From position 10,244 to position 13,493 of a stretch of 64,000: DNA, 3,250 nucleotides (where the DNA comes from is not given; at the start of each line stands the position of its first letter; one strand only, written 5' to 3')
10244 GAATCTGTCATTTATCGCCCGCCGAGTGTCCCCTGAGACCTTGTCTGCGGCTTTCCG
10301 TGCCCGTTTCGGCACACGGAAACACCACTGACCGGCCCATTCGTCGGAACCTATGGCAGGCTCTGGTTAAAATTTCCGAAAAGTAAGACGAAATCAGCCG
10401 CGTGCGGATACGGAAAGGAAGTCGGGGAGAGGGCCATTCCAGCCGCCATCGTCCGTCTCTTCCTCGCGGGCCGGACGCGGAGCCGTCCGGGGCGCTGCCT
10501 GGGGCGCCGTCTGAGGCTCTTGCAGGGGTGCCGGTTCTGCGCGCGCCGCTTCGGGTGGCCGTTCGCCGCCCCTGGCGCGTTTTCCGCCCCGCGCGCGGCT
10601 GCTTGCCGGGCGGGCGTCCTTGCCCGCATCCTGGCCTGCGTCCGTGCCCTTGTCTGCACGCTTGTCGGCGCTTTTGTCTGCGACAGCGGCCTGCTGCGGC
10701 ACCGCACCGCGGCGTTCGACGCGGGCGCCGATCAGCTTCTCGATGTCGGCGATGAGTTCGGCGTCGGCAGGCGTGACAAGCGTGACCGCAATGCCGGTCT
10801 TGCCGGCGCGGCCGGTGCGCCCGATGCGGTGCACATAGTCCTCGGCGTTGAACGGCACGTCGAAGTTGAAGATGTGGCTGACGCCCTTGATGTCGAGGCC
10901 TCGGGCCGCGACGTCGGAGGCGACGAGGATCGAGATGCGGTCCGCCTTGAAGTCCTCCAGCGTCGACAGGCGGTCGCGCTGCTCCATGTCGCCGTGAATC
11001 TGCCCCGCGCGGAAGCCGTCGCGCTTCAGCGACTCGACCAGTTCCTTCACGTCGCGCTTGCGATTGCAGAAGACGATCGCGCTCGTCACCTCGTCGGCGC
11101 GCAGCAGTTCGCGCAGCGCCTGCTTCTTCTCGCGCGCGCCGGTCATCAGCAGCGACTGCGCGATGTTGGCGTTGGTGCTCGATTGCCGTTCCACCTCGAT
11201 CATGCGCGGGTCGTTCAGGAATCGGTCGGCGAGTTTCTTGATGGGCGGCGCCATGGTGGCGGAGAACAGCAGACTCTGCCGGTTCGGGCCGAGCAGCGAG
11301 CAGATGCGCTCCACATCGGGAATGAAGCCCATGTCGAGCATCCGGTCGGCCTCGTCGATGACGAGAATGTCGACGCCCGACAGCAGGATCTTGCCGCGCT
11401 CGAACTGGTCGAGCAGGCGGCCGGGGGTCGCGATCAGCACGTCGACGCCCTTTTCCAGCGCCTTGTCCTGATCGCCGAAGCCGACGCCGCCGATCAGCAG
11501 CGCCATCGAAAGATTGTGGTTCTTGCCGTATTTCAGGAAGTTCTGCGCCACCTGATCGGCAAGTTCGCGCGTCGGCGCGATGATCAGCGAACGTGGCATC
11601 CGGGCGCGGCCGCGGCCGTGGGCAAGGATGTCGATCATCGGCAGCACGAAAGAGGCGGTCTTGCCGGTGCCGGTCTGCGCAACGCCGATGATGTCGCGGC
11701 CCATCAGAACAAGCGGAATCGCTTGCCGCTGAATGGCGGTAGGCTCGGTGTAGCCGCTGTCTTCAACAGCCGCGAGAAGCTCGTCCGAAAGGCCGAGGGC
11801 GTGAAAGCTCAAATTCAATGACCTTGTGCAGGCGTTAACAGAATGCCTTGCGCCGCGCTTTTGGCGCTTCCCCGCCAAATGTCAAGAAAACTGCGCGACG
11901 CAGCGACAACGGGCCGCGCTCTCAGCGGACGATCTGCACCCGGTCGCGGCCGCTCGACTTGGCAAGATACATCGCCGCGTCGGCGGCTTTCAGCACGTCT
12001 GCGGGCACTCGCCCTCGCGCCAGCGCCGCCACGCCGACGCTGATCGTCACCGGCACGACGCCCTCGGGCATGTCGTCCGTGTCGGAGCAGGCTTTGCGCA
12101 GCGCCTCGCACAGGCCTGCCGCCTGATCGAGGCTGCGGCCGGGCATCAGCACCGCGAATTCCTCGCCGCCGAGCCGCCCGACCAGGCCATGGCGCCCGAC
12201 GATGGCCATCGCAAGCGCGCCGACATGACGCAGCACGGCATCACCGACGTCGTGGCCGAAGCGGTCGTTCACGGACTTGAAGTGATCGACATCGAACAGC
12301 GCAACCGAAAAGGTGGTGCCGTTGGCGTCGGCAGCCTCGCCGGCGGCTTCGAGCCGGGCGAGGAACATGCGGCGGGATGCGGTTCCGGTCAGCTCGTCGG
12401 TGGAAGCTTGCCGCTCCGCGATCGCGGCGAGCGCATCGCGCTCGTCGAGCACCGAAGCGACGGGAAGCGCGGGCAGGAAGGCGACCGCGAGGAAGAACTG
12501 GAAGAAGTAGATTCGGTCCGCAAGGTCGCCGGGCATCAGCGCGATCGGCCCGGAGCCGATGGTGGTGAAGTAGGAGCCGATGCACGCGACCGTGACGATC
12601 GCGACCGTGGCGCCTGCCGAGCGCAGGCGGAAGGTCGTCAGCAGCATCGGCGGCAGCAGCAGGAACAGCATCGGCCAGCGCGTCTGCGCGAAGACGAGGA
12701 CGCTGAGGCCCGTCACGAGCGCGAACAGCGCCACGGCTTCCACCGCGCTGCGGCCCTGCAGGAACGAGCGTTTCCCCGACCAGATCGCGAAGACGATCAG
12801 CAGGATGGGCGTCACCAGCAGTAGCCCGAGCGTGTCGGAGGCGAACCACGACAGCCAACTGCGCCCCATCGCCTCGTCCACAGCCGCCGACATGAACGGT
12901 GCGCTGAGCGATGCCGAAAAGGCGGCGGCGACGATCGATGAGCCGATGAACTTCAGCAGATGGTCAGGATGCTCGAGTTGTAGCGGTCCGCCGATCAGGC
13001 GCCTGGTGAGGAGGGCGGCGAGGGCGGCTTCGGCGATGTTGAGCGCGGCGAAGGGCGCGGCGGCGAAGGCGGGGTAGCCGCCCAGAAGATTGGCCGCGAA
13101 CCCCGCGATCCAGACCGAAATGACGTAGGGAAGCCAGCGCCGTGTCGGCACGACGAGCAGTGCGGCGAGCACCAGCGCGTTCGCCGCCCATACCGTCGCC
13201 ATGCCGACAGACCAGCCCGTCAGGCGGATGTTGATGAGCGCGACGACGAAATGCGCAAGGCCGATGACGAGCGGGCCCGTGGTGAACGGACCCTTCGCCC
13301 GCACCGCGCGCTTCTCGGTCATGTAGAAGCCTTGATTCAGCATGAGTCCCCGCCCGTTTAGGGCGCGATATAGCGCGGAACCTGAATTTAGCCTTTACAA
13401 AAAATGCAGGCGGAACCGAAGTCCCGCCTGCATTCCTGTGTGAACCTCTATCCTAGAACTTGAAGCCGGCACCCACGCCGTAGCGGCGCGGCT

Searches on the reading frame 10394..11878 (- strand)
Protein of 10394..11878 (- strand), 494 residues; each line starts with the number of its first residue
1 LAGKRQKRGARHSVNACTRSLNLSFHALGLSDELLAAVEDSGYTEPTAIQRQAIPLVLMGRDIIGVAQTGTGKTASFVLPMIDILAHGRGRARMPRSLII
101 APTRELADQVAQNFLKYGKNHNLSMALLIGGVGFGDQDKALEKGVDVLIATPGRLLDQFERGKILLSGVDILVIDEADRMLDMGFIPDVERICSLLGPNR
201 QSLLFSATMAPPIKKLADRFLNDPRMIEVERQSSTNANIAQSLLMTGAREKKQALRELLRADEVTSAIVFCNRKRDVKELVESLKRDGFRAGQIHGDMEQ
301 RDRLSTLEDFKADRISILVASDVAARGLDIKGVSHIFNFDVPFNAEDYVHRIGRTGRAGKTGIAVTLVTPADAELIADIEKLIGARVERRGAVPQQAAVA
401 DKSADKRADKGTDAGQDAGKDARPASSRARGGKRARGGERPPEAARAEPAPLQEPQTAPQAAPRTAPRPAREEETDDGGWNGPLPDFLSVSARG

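Call 39: search_protein_families(library=pfam, proteins=[window:10394-11878:-])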
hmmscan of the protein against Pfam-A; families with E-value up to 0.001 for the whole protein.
window:10394-11878:- (494 aa): 3 families
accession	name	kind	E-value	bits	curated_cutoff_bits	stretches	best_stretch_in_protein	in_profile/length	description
PF00270.35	DEAD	-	1.2e-46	158.9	26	1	47-215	1-166/167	DEAD/DEAH box helicase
PF00271.37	Helicase_C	-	3.9e-34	117.7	23.5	1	250-359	1-110/110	Helicase conserved C-terminal domain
PF04851.21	ResIII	-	1.1e-08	35.6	22.5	1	62-209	25-162/164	Type III restriction enzyme, res subunit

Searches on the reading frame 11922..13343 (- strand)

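Call 39: search_protein_families(library=pfam, proteins=[window:11922-13343:-])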
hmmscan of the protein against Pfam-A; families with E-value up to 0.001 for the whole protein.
window:11922-13343:- (473 aa): 2 families
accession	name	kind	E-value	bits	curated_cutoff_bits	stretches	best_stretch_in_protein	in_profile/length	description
PF00990.26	GGDEF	-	4.7e-36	124.4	23.8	1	313-468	1-161/161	Diguanylate cyclase, GGDEF domain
PF05231.19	MASE1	-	3.5e-20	72.8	29.8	1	32-302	10-298/299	MASE1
